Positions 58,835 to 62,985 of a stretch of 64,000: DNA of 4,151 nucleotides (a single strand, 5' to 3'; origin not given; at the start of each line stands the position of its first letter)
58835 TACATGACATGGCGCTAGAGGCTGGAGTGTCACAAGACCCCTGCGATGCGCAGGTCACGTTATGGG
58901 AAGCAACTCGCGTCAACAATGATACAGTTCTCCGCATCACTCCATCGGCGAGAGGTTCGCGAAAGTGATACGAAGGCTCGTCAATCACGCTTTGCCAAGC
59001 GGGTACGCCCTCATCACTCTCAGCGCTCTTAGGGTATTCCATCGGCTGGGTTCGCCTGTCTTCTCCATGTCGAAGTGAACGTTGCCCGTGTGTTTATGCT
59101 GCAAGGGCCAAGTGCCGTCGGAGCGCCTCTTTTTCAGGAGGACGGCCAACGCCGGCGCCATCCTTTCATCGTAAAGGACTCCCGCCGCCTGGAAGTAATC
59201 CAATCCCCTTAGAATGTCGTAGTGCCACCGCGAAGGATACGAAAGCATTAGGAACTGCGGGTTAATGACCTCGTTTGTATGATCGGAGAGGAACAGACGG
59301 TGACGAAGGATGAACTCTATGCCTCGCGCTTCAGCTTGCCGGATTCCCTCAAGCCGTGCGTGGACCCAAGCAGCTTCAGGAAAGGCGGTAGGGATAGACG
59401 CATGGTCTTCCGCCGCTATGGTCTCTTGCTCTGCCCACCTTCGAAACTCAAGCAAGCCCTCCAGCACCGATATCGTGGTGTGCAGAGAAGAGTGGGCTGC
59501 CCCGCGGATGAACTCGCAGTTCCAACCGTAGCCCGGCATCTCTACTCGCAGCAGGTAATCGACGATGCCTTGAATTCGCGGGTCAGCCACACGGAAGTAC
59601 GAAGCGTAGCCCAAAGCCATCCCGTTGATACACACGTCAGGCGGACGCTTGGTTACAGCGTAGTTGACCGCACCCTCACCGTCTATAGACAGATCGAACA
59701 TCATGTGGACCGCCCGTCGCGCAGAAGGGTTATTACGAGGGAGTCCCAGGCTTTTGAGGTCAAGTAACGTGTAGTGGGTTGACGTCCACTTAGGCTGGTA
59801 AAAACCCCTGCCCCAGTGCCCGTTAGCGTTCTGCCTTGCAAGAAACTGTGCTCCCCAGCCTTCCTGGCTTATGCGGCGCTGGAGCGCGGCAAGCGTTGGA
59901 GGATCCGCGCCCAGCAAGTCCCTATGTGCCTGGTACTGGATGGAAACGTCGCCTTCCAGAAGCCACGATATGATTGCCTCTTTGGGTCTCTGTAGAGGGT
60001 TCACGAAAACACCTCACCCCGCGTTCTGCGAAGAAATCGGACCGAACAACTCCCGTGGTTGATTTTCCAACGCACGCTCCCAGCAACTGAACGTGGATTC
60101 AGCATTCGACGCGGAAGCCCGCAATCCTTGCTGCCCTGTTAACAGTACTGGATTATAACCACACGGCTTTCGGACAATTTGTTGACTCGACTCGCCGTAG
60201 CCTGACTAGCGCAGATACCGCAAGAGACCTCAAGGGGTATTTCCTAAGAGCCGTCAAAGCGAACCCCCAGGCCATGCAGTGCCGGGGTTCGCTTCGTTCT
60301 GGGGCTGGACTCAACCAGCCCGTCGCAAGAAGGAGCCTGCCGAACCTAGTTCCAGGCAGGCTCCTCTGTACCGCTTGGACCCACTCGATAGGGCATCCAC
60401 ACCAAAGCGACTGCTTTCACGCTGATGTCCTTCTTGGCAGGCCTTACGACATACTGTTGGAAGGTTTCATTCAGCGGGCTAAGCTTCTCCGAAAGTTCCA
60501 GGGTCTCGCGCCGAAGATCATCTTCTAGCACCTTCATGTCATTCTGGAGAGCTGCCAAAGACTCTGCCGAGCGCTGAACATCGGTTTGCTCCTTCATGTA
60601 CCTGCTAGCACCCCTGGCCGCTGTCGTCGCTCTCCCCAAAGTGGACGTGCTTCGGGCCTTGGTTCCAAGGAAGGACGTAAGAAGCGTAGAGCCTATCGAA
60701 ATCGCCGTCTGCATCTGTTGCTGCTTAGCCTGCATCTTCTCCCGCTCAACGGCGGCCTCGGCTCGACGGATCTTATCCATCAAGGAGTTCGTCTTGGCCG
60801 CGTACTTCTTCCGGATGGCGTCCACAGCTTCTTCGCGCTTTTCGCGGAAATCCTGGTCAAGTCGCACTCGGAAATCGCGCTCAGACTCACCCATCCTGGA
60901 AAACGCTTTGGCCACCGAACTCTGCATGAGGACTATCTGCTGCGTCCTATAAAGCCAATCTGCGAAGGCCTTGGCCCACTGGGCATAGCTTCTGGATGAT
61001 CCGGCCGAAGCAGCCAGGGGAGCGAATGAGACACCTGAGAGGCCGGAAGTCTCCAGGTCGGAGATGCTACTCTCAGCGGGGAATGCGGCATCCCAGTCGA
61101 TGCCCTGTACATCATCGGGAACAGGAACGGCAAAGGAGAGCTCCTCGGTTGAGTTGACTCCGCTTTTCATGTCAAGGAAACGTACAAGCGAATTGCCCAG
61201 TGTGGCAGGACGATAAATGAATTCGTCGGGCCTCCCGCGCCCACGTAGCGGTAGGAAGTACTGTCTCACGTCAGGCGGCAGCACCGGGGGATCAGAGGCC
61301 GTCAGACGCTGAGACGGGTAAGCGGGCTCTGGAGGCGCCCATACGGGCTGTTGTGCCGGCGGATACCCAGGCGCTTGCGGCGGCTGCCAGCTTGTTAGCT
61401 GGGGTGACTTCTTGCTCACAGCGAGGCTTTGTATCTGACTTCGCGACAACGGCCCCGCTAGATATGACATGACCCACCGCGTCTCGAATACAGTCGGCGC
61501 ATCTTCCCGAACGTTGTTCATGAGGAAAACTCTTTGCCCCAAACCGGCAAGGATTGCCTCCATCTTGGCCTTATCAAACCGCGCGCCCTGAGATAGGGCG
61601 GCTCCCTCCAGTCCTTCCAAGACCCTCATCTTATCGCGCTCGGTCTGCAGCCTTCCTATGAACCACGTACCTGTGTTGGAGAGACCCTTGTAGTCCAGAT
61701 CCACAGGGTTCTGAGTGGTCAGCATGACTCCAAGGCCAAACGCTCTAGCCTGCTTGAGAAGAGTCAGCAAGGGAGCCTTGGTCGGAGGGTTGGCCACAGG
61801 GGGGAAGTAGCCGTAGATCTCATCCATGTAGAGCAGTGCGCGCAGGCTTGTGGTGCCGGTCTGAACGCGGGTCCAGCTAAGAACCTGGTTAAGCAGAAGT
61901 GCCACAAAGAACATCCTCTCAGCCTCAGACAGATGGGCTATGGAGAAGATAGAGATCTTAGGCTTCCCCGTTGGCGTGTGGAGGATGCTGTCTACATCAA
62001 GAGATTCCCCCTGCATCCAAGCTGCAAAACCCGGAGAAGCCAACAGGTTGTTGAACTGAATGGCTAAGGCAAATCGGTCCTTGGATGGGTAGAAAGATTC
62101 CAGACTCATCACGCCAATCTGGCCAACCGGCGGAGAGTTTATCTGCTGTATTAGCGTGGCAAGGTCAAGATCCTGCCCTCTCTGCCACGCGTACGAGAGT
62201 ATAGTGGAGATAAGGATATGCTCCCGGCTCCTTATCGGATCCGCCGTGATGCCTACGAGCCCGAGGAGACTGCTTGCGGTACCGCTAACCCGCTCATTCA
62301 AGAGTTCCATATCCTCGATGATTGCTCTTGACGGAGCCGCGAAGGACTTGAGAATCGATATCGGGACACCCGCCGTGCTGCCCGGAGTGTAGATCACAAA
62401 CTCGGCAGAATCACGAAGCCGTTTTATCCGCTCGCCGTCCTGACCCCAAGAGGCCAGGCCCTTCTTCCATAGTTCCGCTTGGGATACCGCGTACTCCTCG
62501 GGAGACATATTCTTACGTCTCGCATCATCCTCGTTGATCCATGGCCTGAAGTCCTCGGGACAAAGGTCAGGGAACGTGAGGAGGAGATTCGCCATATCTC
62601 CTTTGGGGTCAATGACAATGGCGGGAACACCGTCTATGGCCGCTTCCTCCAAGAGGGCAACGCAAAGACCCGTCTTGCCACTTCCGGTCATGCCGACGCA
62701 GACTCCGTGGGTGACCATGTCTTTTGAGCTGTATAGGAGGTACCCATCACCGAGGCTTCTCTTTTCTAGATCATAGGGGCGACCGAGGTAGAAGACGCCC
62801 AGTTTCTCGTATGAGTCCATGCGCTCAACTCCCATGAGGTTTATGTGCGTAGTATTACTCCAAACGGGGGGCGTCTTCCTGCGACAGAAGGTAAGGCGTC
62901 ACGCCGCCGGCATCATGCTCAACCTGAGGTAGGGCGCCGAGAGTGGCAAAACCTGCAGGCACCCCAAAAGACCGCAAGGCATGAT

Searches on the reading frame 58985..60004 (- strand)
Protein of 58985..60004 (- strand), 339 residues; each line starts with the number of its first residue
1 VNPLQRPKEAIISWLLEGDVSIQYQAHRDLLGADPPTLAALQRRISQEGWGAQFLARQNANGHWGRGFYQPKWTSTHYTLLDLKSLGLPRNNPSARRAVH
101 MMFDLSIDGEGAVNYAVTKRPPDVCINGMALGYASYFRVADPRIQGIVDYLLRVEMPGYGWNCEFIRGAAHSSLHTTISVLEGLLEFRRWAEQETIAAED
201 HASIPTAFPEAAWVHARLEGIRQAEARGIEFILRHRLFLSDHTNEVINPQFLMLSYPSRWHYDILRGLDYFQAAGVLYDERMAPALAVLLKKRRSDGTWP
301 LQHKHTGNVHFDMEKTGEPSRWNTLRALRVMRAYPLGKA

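Call 37: search_protein_families(library=pfam, proteins=[window:58985-60004:-], max_evalue=0.001)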
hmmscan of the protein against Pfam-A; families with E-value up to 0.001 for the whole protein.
window:58985-60004:- (339 aa): 1 family
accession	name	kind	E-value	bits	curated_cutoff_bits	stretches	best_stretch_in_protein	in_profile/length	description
PF13249.12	SQHop_cyclase_N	-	0.00024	20.8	26.2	0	52-107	237-287/291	Squalene-hopene cyclase N-terminal domain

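Call 89: search_protein_families(library=padloc, proteins=[window:58985-60004:-], max_evalue=0.0001)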
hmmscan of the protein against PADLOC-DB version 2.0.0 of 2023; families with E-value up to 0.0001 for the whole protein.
window:58985-60004:- (339 aa): 0 families

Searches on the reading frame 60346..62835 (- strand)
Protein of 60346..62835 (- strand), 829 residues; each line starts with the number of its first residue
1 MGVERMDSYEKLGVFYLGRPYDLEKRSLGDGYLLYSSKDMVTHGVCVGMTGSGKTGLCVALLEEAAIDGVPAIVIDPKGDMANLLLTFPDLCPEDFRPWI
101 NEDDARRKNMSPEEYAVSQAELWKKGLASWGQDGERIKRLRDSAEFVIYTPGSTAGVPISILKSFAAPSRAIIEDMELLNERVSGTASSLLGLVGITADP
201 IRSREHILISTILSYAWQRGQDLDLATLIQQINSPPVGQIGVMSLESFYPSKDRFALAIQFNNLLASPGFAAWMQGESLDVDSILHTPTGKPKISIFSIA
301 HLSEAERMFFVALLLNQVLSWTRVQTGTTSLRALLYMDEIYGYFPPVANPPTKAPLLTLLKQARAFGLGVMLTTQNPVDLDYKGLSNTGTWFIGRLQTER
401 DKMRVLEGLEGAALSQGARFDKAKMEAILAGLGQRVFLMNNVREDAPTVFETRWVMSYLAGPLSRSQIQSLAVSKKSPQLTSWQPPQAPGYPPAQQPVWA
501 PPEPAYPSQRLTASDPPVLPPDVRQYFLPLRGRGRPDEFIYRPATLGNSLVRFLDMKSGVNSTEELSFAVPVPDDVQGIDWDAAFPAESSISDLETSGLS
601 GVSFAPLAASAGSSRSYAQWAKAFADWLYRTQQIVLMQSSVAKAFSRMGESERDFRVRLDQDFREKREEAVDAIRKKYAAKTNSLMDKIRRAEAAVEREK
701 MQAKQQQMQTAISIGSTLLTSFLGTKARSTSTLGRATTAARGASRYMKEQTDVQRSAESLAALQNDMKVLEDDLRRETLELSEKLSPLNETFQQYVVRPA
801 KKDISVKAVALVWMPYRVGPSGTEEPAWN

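Call 37: search_protein_families(library=pfam, proteins=[window:60346-62835:-], max_evalue=0.001)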
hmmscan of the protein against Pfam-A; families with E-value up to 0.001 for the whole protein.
window:60346-62835:- (829 aa): 2 families
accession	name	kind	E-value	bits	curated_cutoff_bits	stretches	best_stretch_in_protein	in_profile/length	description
PF01935.23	DUF87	-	1.5e-05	25.6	23.2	1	42-89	24-69/220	Helicase HerA, central domain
PF05872.18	HerA_C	-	0.0004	19.6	22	0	41-83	21-63/502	Helicase HerA-like C-terminal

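Call 89: search_protein_families(library=padloc, proteins=[window:60346-62835:-], max_evalue=0.0001)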
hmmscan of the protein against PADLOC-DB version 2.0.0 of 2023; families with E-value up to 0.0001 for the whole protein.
window:60346-62835:- (829 aa): 6 families
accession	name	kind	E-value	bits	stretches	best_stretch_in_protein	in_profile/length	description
PDLC04140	mad8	-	1.8e-12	45.4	1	42-398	28-255/314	mads_8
PDLC04105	HerA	-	3.4e-09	33.8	0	281-407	367-499/576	-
PDLC04103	HerA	-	5.3e-08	29.6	0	361-406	474-519/579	-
PDLC04100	HerA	-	1.3e-06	25.4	1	358-419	470-531/580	-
PDLC01055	HerA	-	6.1e-06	23.3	0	336-409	420-491/532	Type III coevolved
PDLC02185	HerA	-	1.2e-05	22.3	1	358-415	476-533/585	-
